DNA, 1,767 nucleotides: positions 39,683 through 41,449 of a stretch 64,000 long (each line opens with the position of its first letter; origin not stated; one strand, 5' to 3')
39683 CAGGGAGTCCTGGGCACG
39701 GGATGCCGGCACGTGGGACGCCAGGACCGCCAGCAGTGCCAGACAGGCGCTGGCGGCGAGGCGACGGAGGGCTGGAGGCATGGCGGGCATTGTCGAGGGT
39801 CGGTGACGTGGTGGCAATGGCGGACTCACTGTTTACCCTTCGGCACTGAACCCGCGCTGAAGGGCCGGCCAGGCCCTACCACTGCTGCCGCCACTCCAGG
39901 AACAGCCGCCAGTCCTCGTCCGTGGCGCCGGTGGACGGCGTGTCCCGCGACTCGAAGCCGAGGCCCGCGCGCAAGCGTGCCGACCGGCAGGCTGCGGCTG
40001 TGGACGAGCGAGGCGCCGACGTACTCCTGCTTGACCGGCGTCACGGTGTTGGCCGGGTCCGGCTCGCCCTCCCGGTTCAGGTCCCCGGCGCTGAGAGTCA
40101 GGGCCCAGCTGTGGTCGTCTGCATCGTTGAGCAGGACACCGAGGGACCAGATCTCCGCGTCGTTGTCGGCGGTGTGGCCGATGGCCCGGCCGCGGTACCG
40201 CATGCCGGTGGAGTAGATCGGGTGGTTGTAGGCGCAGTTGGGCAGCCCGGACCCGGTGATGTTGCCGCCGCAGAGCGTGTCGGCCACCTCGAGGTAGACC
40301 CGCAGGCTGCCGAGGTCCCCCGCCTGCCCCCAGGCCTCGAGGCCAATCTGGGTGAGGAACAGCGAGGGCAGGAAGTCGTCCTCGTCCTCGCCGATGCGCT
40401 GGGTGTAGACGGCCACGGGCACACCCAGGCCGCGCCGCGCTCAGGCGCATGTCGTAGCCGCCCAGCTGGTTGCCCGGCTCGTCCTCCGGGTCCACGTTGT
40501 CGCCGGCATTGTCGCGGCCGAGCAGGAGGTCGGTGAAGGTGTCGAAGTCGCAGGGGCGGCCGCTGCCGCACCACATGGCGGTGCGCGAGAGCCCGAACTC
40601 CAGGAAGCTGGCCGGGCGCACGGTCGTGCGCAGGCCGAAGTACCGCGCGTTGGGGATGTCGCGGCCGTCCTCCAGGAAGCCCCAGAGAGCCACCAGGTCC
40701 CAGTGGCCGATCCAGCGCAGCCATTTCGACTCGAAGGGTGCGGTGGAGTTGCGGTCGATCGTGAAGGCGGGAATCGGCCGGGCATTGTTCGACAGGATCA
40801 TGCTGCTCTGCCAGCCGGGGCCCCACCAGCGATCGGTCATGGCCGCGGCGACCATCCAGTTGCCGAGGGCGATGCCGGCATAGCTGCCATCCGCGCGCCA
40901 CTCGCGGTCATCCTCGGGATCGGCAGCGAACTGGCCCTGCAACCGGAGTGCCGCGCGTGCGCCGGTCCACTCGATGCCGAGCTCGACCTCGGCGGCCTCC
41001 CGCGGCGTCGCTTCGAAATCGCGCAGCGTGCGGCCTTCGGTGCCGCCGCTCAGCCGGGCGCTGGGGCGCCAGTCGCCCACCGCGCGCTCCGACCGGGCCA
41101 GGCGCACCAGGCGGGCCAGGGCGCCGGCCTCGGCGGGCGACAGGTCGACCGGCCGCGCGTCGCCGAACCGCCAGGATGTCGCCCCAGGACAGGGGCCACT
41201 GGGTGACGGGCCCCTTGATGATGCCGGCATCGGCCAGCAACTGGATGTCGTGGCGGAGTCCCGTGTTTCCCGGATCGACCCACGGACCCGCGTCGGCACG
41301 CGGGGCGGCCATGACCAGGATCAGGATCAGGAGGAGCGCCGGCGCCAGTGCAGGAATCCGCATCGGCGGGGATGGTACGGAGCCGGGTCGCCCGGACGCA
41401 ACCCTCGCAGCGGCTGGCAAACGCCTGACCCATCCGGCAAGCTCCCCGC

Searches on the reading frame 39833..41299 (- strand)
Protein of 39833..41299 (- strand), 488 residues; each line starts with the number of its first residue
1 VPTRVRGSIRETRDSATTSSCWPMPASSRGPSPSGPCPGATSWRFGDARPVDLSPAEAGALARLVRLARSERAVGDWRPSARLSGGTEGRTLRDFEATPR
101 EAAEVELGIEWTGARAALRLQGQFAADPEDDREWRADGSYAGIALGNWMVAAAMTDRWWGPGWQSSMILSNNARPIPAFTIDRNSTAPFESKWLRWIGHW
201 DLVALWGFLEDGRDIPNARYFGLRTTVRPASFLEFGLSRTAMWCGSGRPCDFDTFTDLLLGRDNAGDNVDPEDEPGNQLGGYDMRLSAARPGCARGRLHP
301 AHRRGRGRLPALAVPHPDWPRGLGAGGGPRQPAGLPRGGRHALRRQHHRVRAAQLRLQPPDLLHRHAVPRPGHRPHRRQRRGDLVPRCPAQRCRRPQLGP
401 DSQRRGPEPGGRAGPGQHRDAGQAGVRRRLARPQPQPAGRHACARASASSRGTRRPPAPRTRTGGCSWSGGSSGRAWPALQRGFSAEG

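Call 75: search_protein_families(library=pfam, proteins=[window:39833-41299:-], max_evalue=0.001)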
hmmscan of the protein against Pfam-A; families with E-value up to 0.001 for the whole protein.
window:39833-41299:- (488 aa): 1 family
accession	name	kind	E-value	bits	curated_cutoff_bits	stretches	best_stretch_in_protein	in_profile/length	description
PF14052.12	Caps_assemb_Wzi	-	1.1e-50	173.2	30.1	1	80-287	9-220/392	Capsule assembly protein Wzi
